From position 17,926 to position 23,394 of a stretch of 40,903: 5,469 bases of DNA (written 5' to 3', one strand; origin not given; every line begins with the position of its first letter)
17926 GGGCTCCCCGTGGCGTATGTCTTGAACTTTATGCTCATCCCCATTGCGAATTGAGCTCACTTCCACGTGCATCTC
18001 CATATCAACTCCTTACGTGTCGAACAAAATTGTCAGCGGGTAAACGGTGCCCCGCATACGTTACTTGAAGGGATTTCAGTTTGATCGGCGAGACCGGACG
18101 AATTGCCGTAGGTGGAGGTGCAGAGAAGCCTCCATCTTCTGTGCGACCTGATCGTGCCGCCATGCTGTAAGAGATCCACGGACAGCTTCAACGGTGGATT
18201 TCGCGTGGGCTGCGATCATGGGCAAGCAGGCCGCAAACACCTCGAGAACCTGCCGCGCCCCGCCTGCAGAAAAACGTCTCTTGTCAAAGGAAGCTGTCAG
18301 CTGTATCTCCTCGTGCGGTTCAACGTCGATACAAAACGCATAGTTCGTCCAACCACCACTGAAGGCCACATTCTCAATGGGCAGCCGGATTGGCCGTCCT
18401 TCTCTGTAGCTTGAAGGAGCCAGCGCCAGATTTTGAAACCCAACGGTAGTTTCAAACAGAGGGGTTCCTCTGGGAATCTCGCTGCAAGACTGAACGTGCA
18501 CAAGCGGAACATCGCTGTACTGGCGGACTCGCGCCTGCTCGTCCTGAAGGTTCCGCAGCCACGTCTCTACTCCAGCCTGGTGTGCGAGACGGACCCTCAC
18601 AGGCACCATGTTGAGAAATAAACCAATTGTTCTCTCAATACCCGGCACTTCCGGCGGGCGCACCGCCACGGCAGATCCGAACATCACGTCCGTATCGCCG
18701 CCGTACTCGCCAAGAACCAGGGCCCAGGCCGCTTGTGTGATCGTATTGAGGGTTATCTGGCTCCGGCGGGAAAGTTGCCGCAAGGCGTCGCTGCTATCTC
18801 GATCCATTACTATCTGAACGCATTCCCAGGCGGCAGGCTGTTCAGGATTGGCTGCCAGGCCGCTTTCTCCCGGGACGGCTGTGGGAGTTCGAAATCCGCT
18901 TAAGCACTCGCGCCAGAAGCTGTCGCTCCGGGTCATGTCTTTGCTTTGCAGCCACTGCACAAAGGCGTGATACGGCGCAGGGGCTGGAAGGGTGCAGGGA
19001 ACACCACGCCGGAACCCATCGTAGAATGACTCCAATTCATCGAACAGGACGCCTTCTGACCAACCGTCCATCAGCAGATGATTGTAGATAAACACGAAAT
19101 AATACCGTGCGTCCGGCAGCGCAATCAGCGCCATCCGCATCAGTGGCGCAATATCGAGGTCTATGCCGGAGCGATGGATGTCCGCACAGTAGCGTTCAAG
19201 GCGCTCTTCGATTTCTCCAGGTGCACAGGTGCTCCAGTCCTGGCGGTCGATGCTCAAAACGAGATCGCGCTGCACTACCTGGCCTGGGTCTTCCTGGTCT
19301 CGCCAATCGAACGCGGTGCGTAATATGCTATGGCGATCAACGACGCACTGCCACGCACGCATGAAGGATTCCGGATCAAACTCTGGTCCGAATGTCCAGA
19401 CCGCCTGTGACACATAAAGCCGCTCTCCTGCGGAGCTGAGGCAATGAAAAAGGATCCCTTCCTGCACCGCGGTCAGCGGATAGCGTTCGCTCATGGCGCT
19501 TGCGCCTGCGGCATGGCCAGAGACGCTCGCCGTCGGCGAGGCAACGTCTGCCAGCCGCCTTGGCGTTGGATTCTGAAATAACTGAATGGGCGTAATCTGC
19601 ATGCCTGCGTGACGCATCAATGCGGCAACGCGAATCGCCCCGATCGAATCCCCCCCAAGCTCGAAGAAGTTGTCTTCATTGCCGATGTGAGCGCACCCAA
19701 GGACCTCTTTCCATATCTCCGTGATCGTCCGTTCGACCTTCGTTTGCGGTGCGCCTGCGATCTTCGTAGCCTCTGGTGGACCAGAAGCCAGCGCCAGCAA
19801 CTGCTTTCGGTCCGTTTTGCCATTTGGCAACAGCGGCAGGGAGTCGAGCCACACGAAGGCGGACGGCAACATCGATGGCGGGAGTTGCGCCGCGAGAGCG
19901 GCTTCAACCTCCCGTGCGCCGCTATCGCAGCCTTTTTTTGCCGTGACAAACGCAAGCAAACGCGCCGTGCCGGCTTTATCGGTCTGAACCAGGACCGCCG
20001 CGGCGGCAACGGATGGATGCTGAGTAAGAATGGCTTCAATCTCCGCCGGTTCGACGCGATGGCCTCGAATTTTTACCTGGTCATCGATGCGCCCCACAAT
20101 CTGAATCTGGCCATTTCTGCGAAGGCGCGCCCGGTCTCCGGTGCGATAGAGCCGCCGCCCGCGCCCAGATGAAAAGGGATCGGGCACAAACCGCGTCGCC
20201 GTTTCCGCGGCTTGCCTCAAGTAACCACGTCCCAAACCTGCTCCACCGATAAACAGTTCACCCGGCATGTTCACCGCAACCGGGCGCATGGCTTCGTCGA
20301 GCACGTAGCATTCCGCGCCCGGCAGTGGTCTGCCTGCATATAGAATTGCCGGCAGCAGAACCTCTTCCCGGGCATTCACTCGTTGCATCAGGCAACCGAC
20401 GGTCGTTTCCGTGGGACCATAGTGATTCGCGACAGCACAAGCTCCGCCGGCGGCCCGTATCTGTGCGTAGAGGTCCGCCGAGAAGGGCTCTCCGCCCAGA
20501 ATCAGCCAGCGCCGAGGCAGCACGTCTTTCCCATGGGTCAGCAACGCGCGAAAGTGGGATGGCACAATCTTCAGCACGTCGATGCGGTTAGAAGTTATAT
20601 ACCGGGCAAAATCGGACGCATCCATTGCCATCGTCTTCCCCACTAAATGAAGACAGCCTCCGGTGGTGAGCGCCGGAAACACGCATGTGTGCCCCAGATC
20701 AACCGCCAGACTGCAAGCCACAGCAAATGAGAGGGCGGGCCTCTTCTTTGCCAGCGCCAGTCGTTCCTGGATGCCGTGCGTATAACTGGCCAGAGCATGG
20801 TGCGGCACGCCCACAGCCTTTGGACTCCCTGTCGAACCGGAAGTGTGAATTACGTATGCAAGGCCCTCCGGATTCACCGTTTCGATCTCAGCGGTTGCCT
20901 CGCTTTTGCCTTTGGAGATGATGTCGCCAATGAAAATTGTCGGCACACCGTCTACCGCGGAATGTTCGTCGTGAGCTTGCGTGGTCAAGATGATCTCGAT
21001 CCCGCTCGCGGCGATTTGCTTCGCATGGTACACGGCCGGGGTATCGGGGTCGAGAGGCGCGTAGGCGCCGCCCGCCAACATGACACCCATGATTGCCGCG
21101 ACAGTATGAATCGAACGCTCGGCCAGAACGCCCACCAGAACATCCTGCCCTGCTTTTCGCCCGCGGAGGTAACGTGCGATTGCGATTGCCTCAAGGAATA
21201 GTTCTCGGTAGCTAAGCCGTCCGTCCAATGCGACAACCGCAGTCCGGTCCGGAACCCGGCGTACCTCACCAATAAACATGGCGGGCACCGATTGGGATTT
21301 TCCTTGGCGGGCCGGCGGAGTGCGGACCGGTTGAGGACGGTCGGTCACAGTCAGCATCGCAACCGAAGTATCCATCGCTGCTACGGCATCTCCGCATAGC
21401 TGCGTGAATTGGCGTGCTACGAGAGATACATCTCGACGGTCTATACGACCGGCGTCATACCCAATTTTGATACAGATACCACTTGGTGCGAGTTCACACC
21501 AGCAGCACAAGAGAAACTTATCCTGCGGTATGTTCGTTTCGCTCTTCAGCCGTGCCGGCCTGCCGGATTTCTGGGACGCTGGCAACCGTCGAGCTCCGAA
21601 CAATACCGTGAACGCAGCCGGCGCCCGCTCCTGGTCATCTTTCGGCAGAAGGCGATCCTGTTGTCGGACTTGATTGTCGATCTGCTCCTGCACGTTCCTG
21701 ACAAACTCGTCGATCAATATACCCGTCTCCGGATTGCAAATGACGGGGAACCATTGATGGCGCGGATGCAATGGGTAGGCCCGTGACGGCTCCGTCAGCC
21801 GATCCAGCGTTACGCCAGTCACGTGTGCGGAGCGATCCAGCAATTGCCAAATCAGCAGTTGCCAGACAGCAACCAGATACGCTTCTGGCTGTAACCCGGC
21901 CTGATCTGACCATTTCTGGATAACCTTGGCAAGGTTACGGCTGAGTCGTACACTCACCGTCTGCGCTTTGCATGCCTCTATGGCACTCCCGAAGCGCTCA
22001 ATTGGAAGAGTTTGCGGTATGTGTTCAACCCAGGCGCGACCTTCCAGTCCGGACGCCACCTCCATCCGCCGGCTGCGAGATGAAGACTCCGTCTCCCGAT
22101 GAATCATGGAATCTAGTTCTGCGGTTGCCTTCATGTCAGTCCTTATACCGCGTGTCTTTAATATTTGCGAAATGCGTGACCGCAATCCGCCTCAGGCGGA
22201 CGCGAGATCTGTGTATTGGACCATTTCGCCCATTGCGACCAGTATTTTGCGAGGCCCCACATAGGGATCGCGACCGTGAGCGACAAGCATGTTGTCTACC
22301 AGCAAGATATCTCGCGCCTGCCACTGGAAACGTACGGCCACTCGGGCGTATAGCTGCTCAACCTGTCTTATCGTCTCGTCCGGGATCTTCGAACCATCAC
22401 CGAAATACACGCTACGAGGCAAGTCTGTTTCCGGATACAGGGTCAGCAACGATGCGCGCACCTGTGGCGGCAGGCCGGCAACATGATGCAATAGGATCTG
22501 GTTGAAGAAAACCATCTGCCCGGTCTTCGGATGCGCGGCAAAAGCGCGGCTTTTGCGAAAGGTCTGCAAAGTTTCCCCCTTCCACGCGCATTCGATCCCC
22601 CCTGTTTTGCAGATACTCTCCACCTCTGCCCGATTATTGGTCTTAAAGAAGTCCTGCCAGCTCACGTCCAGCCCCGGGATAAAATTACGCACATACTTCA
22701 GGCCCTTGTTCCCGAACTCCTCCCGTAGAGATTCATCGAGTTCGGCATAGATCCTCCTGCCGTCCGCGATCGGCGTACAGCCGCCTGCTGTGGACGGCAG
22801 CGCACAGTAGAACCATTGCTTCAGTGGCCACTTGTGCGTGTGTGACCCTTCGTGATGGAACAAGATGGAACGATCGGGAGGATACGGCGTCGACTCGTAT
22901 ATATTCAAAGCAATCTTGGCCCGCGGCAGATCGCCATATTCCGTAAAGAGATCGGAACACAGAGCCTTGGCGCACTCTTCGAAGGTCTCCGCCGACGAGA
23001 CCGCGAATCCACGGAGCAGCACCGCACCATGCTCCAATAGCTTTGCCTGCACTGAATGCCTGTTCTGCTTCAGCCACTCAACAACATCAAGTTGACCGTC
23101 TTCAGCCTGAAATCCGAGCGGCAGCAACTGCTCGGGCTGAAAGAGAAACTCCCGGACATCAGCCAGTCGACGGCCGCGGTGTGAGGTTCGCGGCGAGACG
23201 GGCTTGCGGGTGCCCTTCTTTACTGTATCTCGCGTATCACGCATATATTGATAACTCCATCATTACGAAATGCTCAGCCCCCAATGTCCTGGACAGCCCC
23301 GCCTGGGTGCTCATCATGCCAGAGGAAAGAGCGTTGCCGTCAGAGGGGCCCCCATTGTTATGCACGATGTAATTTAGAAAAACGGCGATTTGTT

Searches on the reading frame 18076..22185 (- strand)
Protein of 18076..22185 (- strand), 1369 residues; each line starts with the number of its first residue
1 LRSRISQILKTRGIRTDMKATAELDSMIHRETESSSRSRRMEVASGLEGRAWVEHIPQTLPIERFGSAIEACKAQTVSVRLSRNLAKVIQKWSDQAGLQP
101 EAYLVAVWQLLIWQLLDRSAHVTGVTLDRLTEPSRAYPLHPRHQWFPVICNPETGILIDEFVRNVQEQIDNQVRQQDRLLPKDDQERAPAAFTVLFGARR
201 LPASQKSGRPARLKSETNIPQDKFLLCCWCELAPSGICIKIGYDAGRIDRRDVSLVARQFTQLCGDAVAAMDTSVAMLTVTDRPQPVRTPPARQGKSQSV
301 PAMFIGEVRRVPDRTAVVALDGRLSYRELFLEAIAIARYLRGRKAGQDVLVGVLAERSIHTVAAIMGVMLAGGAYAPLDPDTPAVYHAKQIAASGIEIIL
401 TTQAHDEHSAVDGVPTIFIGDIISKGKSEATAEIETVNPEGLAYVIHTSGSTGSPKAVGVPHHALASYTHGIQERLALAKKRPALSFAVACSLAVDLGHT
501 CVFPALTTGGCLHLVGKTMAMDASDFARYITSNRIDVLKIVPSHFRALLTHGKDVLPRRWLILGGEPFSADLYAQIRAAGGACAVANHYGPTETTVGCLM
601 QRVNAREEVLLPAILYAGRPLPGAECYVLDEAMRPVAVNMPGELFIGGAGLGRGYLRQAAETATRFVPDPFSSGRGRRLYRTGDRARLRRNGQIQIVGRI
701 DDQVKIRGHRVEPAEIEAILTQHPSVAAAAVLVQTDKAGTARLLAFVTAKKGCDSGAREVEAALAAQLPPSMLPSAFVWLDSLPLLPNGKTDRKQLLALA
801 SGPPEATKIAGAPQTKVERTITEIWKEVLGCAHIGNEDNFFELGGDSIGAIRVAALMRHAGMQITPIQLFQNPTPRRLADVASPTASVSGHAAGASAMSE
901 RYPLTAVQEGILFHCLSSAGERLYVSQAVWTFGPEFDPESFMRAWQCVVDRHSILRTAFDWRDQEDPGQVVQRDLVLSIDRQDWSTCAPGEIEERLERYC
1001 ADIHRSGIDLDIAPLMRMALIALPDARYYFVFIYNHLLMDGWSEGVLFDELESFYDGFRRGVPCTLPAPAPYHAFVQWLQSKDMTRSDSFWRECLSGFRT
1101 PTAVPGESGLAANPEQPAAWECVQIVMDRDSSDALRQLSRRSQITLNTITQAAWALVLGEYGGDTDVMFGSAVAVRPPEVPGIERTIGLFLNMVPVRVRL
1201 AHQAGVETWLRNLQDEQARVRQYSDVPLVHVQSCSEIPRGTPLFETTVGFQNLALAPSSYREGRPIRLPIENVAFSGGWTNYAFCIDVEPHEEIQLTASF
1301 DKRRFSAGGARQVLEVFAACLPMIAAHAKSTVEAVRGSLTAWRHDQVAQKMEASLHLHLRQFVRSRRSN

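Call 8: search_protein_families(library=pfam, proteins=[window:18076-22185:-], max_evalue=0.001)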
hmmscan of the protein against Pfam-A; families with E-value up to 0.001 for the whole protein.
window:18076-22185:- (1369 aa): 4 families
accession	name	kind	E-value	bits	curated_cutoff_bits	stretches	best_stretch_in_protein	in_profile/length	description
PF00668.25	Condensation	-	1.7e-78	264.8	30.6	1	899-1333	2-442/456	Condensation domain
PF00501.34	AMP-binding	-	4e-66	223.8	29.9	1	308-656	5-384/384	AMP-binding enzyme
PF00550.31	PP-binding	-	6.8e-15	55.5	20.8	1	820-880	2-65/67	Phosphopantetheine attachment site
PF13193.12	AMP-binding_C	-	8e-11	43.1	24.5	1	715-790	1-76/76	AMP-binding enzyme C-terminal domain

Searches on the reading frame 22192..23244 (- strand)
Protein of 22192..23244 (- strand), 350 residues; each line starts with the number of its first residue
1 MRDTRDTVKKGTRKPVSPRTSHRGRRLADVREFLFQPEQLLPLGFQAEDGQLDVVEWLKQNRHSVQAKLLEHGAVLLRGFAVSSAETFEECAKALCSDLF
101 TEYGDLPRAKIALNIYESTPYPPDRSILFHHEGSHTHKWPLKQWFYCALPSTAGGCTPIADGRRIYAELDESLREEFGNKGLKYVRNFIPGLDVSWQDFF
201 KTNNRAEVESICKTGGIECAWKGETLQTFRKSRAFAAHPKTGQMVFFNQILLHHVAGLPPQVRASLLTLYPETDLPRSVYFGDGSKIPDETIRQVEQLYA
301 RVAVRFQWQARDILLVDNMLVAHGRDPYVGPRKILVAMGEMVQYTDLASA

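Call 8: search_protein_families(library=pfam, proteins=[window:22192-23244:-], max_evalue=0.001)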
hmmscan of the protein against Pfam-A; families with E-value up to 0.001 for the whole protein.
window:22192-23244:- (350 aa): 1 family
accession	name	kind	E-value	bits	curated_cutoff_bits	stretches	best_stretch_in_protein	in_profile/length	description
PF02668.22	TauD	-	1.1e-43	150.5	27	1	42-337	6-266/267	Taurine catabolism dioxygenase TauD, TfdA family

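Call 68: search_protein_families(library=ncbifam, proteins=[window:22192-23244:-], max_evalue=0.00001)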
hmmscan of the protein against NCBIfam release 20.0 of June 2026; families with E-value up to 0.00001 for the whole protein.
window:22192-23244:- (350 aa): 1 family
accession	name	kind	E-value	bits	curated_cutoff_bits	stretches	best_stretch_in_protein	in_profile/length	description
TIGR02410.1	carnitine_TMLD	equivalog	6.4e-06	25.9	268.3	0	61-177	116-229/362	trimethyllysine dioxygenase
